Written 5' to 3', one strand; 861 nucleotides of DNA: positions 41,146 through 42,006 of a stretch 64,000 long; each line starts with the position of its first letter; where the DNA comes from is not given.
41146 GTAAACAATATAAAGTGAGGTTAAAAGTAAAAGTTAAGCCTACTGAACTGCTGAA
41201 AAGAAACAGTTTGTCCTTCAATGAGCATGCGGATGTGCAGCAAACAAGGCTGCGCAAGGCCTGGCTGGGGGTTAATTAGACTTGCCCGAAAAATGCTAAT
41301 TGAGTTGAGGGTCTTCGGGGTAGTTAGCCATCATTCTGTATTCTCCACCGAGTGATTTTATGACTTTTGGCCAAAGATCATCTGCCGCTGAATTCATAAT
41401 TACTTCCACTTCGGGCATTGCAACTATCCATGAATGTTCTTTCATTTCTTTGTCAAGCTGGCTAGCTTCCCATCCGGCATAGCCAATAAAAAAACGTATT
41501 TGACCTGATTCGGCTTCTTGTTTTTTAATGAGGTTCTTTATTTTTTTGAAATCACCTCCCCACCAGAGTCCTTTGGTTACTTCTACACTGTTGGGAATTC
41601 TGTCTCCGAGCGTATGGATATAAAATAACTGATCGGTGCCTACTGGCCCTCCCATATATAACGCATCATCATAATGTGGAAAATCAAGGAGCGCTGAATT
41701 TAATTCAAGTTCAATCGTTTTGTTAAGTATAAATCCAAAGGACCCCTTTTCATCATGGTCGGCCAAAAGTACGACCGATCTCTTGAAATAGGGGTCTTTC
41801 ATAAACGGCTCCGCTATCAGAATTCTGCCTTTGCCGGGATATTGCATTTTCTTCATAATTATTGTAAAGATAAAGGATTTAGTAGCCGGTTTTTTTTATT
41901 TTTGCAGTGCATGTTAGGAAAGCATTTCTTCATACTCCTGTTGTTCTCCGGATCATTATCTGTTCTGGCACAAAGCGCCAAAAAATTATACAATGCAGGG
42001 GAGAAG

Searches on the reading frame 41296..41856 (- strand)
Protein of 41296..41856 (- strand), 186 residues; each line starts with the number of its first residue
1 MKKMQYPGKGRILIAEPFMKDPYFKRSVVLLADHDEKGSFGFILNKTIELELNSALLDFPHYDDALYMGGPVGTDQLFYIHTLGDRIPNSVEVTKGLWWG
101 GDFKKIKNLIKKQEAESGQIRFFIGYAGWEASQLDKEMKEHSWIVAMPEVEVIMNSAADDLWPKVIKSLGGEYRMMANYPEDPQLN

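Call 9: search_protein_families(library=pfam, proteins=[window:41296-41856:-], max_evalue=0.001)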
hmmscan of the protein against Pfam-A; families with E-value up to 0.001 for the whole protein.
window:41296-41856:- (186 aa): 1 family
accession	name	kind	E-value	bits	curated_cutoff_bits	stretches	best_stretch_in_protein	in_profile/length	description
PF02622.21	DUF179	-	2.9e-45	154.5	27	1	17-170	1-157/157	AlgH-like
